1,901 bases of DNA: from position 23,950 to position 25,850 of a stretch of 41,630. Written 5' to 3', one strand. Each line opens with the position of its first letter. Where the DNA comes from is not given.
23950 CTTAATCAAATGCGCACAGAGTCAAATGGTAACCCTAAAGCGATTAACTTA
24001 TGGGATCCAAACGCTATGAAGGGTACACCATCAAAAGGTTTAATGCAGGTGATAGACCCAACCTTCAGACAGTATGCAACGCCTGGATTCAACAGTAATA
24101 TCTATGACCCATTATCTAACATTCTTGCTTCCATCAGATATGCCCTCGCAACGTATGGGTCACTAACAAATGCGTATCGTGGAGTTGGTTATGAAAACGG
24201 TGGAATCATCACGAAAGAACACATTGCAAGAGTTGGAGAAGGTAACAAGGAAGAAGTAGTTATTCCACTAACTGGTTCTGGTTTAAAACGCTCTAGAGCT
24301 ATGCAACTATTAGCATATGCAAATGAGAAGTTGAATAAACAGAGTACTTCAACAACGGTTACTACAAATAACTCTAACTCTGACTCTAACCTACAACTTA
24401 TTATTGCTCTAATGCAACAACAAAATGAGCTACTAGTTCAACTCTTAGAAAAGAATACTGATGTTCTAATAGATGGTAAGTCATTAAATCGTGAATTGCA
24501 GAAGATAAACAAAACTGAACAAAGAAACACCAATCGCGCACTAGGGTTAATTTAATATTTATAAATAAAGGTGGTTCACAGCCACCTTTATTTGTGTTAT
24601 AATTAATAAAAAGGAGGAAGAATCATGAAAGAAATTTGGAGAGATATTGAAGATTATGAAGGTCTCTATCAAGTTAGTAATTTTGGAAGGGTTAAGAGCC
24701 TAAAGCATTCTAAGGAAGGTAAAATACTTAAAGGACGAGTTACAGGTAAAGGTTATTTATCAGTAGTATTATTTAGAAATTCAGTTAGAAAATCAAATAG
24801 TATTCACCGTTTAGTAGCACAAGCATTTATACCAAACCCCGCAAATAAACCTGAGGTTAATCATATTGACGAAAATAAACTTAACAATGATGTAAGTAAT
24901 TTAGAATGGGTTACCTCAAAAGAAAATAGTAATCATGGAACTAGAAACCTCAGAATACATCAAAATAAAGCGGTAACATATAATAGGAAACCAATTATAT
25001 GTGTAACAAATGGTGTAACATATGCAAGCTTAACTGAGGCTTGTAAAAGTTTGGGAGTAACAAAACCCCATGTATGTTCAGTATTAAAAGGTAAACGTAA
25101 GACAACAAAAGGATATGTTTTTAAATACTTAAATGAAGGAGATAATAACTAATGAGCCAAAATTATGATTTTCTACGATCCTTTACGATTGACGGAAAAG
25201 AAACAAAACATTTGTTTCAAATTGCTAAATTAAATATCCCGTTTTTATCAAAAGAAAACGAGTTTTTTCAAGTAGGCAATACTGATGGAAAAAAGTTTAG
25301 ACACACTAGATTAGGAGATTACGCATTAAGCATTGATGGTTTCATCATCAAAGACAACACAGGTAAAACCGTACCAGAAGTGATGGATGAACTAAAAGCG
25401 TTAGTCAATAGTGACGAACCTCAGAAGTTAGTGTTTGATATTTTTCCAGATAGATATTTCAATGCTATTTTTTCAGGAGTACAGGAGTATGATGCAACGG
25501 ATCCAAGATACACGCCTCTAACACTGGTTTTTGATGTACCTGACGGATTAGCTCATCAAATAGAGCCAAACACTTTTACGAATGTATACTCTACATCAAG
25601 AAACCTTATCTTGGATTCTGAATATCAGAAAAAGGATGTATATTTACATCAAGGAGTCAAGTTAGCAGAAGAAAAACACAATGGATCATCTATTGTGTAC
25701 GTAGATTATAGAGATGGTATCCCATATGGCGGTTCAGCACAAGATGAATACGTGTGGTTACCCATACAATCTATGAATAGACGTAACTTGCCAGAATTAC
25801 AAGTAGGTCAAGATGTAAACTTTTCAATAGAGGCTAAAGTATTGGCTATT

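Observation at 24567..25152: Heavy homing-endonuclease load: nine genes or remnants, several packaged as self-contained terminator-promoter-gene cassettes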

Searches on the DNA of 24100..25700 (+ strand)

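Call 9: search_dna_similar(query=window:24100-25700:+, collection=phages, mode=distant, max_rows=60)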
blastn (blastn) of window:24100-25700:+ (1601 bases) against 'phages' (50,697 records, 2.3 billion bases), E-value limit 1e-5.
Records with a match: 460; places in all: 619; records where one place covers at least 80% of the query: 1.
Best place of each record, by identity: 80-90% 46; 60-80% 414.
By first word of the organism name: Enterococcus 198; Lactococcus 86; Staphylococcus 79; Listeria 16; Lactobacillus 14; Streptococcus 11; Bacillus 10; Vibrio 4; Cellulophaga 4; uncultured 4; and 18 more.
By host as written in the record: Lactococcus lactis 61; Enterococcus faecalis 55; - 46; Enterococcus faecium 21; Staphylococcus aureus 19; Staphylococcus sp. 14; Enterococcus faecalis ATCC 29212 13; Enterococcus sp. 12; and 117 more.
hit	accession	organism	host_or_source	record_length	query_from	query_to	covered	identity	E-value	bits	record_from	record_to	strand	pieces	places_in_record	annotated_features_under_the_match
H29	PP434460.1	Enterococcus phage BUCT630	Enterococcus faecium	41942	1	1470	81%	77.1%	3e-143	963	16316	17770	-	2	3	HNH endonuclease | tail length tape-measure protein | distal tail protein Dit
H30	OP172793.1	Enterococcus phage EF36P1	Enterococcus_D gallinarum DO36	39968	1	1601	66%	84.1%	0e+0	1141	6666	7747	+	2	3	hypothetical protein (x2)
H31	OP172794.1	Enterococcus phage EF36P2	Enterococcus_D gallinarum DO36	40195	1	1601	66%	84.1%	0e+0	1141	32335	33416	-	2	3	hypothetical protein (x2)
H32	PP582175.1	Enterococcus phage vB_Efm8_KEN21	Enterococcus faecium 80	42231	1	1601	66%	81.7%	4e-148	1024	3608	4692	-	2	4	hypothetical protein | tail length tape measure protein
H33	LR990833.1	Enterococcus phage Aramis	-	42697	1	1526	49%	73.4%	9e-80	445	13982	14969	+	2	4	Distal tail protein Dit | Tail length tape measure protein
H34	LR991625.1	Enterococcus phage dArtagnan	-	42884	1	1526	49%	73.4%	9e-80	445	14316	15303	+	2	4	Distal tail protein Dit | Tail length tape measure protein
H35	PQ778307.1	Enterococcus phage SSBHU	Enterococcus faecium ATCC 35667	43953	1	1470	40%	89.1%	2e-138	840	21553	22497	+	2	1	tail length tape measure protein | distal tail protein Dit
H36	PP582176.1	Enterococcus phage vB_Efm10_KEN22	Enterococcus faecium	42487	1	1526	49%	73.6%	3e-80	443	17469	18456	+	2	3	distal tail protein Dit | tail length tape measure protein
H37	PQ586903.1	Enterococcus phage RG1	Enterococcus faecium ATCC 35667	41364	1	1470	40%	88.7%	1e-134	827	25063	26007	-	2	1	tail length tape measure protein | distal tail protein Dit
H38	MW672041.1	Enterococcus phage vb_GEC_Ef_S_9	Enterococcus faecium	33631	1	1470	40%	88.5%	4e-141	822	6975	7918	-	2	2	tail length tape-measure protein | minor tail protein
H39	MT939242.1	Enterococcus phage 9184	Enterococcus sp.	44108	1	1526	44%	81.2%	8e-100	669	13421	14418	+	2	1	minor tail protein | tail length tape-measure protein | terminator | ribosome_binding_site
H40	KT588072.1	Enterococcus phage IME-EFm5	Enterococcus faecium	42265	1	1457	41%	85.8%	3e-123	752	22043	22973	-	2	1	tail length tape-measure protein | minor tail protein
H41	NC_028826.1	Enterococcus phage IME-EFm5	Enterococcus faecium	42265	1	1457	41%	85.8%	3e-123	752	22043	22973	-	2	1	tail length tape measure protein | distal tail protein Dit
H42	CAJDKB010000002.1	Enterococcus phage vB_EhiS_268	Cheese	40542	6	1462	41%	78.2%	3e-73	527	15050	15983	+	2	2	Phage tail length tape-measure protein | Minor tail protein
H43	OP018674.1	Enterococcus phage vB_Efm_LG62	Enterococcus faecium 2111230062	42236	1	1527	43%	74.0%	3e-67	407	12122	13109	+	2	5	hypothetical protein | tail length tape-measure protein T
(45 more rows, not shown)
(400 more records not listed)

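Call 10: get_annotated_region(hit=H30, flank=500)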
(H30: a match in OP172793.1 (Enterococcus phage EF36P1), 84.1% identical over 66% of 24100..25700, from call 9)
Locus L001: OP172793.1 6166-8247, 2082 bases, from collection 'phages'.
description: Enterococcus phage EF36P1, complete genome.
organism: Enterococcus phage EF36P1 (NCBI taxid 2968644)
taxonomy: Viruses; Duplodnaviria; Heunggongvirae; Uroviricota; Caudoviricetes
host: Enterococcus_D gallinarum DO36; source: municipal sewage; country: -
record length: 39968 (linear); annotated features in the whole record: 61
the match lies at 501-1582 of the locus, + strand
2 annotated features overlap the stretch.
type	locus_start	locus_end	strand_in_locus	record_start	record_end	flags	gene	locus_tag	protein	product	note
CDS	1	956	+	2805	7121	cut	-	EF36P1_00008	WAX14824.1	hypothetical protein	-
CDS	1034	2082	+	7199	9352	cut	-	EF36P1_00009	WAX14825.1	hypothetical protein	-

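Call 11: get_annotated_region(hit=H29, flank=500)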
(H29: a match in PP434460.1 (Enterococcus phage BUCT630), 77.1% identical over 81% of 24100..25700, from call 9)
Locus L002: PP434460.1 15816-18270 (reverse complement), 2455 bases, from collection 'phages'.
description: Enterococcus phage BUCT630, complete genome.
organism: Enterococcus phage BUCT630 (NCBI taxid 3127723)
taxonomy: Viruses; Duplodnaviria; Heunggongvirae; Uroviricota; Caudoviricetes
host: Enterococcus faecium; source: -; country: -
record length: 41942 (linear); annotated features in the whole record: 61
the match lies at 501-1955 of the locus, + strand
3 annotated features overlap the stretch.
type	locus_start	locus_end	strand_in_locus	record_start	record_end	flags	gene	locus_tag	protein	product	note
CDS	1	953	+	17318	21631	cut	-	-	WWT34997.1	tail length tape-measure protein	-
CDS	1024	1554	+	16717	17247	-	-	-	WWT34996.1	HNH endonuclease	-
CDS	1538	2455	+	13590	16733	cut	-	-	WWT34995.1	distal tail protein Dit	-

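Call 12: get_annotated_region(hit=H32, flank=500)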
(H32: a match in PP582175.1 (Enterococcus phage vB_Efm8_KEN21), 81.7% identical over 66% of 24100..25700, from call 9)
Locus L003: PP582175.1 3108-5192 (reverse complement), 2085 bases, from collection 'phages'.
description: Enterococcus phage vB_Efm8_KEN21, complete genome.
organism: Enterococcus phage vB_Efm8_KEN21 (NCBI taxid 3135752)
taxonomy: Viruses; Duplodnaviria; Heunggongvirae; Uroviricota; Caudoviricetes
host: Enterococcus faecium 80; source: sewage; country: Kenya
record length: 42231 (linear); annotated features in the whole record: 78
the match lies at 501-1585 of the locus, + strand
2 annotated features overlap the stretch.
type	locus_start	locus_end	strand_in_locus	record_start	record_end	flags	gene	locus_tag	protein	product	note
CDS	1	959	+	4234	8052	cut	-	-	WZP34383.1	tail length tape measure protein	-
CDS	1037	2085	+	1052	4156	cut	-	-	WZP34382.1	hypothetical protein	-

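Call 13: get_annotated_region(hit=H35, flank=500)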
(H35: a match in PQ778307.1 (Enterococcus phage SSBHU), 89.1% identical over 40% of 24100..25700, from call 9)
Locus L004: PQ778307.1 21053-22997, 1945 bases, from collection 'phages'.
description: Enterococcus phage SSBHU, complete genome.
organism: Enterococcus phage SSBHU (NCBI taxid 3388352)
taxonomy: Viruses
host: Enterococcus faecium ATCC 35667; source: moist soil; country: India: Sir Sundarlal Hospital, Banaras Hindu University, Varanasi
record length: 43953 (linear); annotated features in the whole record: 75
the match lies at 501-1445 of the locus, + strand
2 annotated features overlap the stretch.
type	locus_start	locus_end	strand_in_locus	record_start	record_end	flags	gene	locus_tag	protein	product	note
CDS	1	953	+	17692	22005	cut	-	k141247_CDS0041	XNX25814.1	tail length tape measure protein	-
CDS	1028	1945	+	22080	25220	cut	-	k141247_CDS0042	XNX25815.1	distal tail protein Dit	-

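Call 14: get_annotated_region(hit=H39, flank=500)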
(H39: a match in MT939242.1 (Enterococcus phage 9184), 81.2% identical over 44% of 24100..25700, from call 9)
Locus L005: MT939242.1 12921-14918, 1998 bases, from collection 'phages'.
description: Enterococcus phage 9184, complete genome.
organism: Enterococcus phage 9184 (NCBI taxid 2763103)
taxonomy: Viruses; Duplodnaviria; Heunggongvirae; Uroviricota; Caudoviricetes
host: Enterococcus sp.; source: wastewater samples; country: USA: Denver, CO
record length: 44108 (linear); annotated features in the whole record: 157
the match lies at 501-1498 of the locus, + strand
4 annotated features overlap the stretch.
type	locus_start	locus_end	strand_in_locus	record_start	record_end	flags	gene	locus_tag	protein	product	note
CDS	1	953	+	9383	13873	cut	-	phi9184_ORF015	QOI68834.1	tail length tape-measure protein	-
regulatory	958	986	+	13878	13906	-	-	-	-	terminator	-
regulatory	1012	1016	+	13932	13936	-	-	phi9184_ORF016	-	ribosome_binding_site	-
CDS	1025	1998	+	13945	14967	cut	-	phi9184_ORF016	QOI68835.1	minor tail protein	-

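Call 15: get_annotated_region(hit=H41, flank=500)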
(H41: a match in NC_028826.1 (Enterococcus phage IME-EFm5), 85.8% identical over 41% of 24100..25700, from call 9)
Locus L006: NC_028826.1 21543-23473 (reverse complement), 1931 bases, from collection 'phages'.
description: Enterococcus phage IME-EFm5, complete genome.
organism: Enterococcus phage IME-EFm5 (NCBI taxid 1718158)
taxonomy: Viruses; Duplodnaviria; Heunggongvirae; Uroviricota; Caudoviricetes
host: Enterococcus faecium; source: sewage; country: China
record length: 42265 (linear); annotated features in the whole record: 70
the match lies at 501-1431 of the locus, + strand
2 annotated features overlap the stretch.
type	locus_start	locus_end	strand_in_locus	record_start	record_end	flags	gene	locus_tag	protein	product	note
CDS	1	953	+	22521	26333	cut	-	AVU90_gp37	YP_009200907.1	tail length tape measure protein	-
CDS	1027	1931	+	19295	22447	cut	-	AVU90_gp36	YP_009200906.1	distal tail protein Dit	-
